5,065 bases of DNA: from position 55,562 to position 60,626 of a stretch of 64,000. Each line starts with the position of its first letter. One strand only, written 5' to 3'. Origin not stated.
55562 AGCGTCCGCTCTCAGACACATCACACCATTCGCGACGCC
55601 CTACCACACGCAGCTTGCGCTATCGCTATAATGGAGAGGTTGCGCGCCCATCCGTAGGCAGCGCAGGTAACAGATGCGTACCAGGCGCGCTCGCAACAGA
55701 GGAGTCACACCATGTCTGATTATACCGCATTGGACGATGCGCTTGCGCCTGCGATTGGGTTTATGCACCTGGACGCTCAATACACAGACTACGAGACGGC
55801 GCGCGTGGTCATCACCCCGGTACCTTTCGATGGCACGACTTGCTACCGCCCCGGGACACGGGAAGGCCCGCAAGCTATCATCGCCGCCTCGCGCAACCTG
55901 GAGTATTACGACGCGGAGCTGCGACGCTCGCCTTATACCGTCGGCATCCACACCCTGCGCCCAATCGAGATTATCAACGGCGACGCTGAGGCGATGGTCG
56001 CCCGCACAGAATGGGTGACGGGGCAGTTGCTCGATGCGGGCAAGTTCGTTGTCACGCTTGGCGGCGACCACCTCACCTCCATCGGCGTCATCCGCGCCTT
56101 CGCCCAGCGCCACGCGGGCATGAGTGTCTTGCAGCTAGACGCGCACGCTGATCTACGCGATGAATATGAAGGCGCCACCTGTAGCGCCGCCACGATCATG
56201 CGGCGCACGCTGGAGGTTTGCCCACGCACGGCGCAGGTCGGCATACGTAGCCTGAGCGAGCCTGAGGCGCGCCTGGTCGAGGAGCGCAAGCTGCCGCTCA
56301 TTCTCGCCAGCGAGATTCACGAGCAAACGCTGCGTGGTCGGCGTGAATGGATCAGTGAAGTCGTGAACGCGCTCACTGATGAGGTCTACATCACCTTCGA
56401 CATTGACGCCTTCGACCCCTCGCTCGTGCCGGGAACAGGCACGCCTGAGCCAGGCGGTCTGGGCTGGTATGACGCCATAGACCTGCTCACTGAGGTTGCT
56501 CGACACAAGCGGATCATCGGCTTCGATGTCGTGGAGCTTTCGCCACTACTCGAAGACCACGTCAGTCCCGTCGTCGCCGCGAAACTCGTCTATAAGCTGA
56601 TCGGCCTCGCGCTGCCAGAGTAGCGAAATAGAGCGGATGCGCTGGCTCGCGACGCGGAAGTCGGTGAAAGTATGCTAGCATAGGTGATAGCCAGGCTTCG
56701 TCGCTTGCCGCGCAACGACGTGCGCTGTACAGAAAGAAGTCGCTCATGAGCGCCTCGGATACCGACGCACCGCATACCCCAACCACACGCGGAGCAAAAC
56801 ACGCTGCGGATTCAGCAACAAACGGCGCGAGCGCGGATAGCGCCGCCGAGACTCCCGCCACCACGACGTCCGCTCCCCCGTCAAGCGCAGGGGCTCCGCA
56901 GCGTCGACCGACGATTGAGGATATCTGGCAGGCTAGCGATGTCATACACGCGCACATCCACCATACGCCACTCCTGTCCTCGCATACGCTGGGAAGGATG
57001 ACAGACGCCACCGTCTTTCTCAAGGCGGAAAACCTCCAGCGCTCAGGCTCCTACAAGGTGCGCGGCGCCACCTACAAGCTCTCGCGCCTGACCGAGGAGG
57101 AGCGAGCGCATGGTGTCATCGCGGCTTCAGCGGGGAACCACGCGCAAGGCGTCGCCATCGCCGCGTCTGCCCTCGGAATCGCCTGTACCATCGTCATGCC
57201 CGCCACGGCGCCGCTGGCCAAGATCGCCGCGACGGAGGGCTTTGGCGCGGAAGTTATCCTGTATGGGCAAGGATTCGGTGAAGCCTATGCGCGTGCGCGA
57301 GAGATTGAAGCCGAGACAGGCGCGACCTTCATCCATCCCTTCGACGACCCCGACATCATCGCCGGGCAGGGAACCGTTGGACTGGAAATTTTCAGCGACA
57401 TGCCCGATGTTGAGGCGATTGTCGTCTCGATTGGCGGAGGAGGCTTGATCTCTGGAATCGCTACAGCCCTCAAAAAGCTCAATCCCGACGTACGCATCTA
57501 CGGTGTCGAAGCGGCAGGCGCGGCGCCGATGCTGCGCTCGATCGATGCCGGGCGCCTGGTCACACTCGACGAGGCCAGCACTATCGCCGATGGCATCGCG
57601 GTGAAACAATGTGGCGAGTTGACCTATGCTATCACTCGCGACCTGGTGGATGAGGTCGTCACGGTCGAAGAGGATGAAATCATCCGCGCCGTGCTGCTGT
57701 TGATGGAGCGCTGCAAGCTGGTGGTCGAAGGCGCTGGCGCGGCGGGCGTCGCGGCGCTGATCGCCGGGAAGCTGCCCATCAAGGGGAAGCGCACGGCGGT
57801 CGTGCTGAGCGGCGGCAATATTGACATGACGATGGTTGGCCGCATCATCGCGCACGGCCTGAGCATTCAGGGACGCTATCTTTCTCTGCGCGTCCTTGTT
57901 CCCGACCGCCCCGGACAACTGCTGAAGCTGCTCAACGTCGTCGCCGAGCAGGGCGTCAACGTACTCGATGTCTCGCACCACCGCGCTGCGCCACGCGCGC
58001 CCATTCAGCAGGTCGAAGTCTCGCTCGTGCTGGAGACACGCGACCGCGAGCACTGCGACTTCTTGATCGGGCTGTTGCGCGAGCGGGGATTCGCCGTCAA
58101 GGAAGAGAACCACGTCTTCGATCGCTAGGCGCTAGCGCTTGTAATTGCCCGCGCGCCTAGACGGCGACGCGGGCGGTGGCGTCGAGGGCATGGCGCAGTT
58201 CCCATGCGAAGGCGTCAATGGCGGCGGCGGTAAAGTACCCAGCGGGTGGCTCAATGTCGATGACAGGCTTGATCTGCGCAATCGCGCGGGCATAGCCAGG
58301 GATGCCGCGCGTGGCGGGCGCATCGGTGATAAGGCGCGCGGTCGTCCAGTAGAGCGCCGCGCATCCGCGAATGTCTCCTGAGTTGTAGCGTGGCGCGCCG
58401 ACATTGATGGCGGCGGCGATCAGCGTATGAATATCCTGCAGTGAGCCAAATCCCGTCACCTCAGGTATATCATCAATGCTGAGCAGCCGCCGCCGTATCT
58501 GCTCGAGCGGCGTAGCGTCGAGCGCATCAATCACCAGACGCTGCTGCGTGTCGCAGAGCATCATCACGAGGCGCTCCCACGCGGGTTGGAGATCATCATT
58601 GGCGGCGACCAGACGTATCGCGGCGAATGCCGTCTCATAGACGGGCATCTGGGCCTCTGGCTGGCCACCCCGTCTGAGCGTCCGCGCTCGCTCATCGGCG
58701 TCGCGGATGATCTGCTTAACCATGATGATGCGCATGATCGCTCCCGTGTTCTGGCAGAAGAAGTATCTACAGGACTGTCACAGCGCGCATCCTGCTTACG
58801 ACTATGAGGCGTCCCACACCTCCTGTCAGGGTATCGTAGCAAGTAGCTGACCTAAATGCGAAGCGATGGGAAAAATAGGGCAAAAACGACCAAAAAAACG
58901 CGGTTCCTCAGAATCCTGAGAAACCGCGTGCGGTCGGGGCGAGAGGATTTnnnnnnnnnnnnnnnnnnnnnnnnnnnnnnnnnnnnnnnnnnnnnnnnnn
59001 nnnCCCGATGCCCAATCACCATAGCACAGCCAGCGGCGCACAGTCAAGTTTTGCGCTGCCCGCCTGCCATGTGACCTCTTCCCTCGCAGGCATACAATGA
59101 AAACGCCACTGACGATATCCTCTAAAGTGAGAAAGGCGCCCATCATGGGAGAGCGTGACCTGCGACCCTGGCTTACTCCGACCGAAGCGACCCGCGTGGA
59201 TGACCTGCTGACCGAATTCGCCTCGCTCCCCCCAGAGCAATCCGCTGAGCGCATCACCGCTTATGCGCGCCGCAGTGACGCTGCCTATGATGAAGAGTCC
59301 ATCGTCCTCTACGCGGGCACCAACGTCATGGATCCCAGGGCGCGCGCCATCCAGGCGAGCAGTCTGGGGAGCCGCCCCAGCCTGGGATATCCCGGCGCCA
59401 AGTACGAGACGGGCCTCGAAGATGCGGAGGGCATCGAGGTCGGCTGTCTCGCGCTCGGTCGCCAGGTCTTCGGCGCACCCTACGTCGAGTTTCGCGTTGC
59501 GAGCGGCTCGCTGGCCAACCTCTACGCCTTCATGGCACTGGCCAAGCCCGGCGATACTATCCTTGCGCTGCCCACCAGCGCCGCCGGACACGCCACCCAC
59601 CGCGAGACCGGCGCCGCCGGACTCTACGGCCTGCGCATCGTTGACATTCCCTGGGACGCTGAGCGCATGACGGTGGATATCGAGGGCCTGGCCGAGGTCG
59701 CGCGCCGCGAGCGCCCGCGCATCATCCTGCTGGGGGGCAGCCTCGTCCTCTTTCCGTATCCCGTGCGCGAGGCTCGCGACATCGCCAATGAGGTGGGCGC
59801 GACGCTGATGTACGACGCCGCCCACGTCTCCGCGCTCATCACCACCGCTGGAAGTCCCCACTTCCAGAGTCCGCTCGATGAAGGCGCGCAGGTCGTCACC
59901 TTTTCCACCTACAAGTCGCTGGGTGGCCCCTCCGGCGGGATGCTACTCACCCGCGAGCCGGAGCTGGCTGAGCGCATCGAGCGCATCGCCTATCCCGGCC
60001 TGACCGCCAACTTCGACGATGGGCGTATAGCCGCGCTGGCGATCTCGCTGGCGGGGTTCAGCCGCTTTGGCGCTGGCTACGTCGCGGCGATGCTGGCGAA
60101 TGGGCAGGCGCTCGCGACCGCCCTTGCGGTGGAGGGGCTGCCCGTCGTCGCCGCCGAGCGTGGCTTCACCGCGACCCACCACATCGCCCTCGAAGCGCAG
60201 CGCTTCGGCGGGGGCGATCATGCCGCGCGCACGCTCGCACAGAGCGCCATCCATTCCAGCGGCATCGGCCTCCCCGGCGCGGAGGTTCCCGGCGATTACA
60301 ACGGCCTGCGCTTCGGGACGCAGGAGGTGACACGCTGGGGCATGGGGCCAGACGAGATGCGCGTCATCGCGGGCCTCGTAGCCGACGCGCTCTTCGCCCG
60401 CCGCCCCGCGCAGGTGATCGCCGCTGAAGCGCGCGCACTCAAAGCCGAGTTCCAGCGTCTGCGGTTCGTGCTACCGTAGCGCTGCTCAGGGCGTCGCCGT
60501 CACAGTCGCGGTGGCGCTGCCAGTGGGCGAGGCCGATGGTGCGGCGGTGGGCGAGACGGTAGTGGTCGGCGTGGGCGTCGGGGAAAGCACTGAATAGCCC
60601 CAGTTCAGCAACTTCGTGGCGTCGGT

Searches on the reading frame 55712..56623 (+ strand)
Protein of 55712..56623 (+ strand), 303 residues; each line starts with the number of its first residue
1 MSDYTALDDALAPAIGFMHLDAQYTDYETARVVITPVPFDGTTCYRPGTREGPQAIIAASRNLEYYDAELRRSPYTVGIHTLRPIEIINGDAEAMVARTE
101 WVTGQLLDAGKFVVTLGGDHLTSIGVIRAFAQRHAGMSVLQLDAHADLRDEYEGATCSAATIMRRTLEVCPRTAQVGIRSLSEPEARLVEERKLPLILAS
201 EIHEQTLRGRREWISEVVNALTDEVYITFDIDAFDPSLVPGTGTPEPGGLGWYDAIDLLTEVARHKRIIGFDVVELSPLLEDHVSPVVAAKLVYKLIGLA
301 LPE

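Call 13: search_protein_families(library=pfam, proteins=[window:55712-56623:+], max_evalue=0.001)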
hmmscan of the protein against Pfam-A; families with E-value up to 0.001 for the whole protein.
window:55712-56623:+ (303 aa): 1 family
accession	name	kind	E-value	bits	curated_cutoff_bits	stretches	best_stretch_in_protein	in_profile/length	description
PF00491.26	Arginase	-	7.2e-71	239.3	22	1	31-297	2-279/280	Arginase family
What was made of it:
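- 55712..56623 (+): Agmatinase (speB), the likely consumer of the agmatine made by the fusion. Unlinked, 11.6 kb away. Pfam Arginase 239 bits (call 13).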

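Call 43: search_protein_families(library=ncbifam, proteins=[window:55712-56623:+], max_evalue=0.001)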
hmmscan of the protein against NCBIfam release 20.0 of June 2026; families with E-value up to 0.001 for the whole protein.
window:55712-56623:+ (303 aa): 5 families
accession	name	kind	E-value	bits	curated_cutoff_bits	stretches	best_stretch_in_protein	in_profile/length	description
TIGR01230.1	agmatinase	equivalog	8.6e-75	251.9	174.3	1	25-298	8-274/275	agmatinase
NF002564.0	PRK02190.1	subfamily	4.5e-49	167.3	302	1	9-299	13-300/307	agmatinase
TIGR01229.1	rocF_arginase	equivalog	1.3e-28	100.3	227.6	2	174-287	170-283/300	arginase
TIGR01227.1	hutG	equivalog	2e-27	96.2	229.15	1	26-296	31-305/307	formimidoylglutamase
NF010347.0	PRK13775.1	equivalog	6.7e-09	35.5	381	1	222-297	248-324/331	formimidoylglutamase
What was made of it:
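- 55712..56623 (+): NCBIfam agmatinase equivalog 252 bits against a cutoff of 174 (call 43).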

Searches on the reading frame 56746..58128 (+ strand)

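Call 13: search_protein_families(library=pfam, proteins=[window:56746-58128:+], max_evalue=0.001)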
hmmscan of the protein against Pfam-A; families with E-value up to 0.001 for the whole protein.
window:56746-58128:+ (460 aa): 3 families
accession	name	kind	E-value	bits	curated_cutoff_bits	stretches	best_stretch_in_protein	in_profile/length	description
PF00291.31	PALP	-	9.8e-90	301.3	35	1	69-356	3-295/295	Pyridoxal-phosphate dependent enzyme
PF01842.31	ACT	-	9.4e-08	32.1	27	1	380-433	2-53/66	ACT domain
PF13291.12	ACT_4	-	0.00021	22.3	27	1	380-445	8-70/80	ACT domain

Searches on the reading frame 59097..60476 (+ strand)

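Call 83: search_protein_families(library=pfam, proteins=[window:59097-60476:+], max_evalue=0.00001)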
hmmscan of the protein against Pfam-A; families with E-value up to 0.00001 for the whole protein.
window:59097-60476:+ (460 aa): 3 families
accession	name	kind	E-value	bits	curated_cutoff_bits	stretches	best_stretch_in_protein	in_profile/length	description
PF00464.25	SHMT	-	3.3e-41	141.7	27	1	62-427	16-398/399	Serine hydroxymethyltransferase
PF01212.27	Beta_elim_lyase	-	2.6e-09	37.3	27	1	122-302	42-228/288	Beta-eliminating lyase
PF01041.23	DegT_DnrJ_EryC1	-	5.1e-06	26.4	19.8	0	134-304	45-205/360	DegT/DnrJ/EryC1/StrS aminotransferase family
